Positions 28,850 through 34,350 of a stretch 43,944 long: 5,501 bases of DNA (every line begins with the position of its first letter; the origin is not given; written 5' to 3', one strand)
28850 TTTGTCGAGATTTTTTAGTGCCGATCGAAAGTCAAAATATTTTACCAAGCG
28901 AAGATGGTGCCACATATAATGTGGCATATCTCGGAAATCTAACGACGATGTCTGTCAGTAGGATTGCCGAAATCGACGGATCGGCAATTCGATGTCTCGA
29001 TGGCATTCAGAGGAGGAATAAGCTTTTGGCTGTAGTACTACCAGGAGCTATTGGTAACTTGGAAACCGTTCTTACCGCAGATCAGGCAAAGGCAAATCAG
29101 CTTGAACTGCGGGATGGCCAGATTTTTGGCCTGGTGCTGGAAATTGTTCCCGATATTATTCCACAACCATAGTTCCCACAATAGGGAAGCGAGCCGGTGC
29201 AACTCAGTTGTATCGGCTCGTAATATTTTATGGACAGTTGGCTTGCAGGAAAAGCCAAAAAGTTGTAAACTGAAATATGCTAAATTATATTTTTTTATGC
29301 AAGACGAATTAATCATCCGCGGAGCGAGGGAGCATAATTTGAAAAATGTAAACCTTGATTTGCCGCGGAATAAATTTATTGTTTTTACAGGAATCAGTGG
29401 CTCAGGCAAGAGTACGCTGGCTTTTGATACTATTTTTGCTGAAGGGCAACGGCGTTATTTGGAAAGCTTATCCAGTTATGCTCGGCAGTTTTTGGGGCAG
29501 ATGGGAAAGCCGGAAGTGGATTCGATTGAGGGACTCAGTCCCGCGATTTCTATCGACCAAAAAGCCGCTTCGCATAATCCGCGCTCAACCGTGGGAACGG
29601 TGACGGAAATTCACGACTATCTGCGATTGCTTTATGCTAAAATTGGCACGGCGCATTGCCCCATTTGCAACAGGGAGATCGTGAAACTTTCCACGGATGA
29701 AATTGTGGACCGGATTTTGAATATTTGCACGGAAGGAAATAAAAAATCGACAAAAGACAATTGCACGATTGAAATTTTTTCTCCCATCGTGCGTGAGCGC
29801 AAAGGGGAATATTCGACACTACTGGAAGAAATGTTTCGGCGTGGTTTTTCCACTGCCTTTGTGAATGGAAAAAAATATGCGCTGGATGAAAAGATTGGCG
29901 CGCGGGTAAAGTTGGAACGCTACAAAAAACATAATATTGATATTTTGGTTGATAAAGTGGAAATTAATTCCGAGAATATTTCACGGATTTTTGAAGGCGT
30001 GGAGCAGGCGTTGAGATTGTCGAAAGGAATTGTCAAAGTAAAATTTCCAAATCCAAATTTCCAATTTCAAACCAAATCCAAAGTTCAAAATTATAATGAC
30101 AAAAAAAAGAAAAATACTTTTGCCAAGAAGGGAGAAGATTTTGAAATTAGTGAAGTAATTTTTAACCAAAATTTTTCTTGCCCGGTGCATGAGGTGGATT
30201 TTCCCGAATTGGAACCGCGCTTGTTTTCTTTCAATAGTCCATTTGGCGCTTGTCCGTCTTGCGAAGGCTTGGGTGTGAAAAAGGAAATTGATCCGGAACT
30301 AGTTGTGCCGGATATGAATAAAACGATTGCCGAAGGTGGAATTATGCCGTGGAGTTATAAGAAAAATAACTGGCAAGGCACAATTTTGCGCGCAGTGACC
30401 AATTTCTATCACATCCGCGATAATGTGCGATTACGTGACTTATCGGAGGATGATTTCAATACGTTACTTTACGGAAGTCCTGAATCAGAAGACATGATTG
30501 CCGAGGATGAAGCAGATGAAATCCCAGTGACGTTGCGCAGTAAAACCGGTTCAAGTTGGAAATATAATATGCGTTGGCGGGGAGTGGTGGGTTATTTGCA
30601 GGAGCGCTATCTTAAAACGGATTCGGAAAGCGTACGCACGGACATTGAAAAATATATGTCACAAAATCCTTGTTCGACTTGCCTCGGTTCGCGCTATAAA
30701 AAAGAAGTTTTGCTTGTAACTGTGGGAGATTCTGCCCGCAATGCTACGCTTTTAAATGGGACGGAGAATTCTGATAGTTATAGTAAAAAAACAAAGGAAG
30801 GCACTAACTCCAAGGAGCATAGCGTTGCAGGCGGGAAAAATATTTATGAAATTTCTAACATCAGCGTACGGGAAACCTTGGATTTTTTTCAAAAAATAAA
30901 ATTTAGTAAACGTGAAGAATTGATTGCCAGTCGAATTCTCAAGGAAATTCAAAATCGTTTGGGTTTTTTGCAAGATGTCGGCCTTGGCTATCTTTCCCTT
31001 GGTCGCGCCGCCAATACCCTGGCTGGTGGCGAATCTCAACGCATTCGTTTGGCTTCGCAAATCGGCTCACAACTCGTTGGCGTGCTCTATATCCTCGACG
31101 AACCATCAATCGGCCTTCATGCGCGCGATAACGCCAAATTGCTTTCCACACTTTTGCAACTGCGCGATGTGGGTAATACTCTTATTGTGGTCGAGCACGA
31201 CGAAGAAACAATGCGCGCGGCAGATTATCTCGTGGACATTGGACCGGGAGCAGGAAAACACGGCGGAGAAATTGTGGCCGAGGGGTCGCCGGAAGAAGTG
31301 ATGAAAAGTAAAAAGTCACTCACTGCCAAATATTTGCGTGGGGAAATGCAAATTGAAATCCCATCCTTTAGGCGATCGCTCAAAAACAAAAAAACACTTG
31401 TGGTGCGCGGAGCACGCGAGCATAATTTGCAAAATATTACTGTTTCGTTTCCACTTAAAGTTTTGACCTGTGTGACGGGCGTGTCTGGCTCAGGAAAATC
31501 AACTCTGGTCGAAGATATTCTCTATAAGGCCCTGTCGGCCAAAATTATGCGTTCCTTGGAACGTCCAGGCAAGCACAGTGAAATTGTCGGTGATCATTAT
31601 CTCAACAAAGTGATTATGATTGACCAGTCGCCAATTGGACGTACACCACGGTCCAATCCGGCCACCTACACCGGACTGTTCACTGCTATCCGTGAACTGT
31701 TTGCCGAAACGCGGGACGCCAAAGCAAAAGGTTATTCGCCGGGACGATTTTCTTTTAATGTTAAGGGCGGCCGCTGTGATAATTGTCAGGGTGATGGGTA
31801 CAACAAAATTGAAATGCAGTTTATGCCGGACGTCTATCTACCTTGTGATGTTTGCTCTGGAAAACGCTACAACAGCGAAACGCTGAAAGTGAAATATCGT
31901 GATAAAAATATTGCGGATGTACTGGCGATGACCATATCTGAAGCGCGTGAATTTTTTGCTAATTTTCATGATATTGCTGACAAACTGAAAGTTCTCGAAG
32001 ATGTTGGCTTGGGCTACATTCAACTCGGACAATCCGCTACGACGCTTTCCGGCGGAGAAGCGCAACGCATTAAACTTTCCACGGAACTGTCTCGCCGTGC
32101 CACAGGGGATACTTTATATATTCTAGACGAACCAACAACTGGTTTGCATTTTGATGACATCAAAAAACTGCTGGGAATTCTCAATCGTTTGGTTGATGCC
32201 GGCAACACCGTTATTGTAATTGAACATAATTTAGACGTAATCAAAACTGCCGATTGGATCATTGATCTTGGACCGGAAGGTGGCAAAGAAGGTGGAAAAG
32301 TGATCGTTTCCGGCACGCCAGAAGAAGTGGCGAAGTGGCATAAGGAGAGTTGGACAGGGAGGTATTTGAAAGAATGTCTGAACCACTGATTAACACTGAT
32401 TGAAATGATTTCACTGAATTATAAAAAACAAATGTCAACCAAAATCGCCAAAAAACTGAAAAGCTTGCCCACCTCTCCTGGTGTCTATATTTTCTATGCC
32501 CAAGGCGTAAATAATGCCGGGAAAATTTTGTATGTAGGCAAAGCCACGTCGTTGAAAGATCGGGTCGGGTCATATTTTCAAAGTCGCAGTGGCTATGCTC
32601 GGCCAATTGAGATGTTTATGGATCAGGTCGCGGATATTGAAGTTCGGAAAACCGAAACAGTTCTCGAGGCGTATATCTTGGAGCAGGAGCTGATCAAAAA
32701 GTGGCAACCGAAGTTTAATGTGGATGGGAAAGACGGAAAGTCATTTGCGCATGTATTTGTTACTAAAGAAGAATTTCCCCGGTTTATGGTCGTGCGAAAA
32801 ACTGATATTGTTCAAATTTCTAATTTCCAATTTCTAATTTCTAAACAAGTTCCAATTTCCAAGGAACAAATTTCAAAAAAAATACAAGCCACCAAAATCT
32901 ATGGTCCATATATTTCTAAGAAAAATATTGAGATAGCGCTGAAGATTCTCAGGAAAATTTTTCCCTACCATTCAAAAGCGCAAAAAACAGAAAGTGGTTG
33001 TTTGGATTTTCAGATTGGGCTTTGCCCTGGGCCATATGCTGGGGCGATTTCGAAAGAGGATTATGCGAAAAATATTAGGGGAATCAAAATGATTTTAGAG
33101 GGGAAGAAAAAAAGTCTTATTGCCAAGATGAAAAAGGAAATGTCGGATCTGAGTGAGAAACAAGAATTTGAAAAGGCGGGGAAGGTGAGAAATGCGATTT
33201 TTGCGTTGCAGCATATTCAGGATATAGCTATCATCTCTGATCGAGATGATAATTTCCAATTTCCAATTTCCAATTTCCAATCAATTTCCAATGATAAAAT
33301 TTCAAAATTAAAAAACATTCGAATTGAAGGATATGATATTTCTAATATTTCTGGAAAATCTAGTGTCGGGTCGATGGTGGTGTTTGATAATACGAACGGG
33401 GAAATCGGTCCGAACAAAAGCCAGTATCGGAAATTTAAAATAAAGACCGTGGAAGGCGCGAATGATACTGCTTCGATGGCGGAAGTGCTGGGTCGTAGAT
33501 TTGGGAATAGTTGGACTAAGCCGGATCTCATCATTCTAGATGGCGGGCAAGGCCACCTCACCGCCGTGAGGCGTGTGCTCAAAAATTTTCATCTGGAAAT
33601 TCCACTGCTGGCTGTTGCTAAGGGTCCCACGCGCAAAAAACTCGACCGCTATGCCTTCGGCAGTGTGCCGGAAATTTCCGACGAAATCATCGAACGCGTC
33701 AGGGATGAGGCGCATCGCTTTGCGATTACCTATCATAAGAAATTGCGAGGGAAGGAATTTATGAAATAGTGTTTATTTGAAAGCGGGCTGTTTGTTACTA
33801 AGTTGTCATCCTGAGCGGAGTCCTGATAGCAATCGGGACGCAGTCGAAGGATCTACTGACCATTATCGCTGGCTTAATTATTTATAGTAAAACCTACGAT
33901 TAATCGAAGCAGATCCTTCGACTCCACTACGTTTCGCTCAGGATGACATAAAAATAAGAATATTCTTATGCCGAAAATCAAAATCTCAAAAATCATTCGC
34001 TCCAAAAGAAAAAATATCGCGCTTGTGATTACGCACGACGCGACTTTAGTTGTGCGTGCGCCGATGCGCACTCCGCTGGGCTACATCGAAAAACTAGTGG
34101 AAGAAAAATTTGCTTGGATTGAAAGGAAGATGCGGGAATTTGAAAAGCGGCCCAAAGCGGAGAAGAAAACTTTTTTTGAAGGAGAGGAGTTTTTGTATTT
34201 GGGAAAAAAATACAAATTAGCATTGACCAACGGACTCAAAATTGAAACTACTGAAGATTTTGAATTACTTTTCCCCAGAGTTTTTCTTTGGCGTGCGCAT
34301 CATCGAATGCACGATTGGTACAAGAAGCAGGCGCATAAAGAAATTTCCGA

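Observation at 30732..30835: MITE-derived palindromic element sitting in frame inside uvrA-1 (RPE-like behaviour)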

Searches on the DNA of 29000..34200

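Call 47: search_rna_families(source=window, start=29000, end=34200, threshold=evalue, max_evalue=1)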
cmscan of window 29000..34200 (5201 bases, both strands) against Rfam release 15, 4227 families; matches with E-value up to 1: 2.
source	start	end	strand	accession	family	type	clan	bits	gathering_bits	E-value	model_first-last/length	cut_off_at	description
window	32086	32168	-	RF00068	SNORD21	Gene; snRNA; snoRNA; CD-box;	-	23.8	63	0.75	1-95/95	no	Small nucleolar RNA SNORD21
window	29639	29702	-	RF02784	SorX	Gene; sRNA;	-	23.7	46.6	0.019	1-73/73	no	Singlet oxygen resistance RNA X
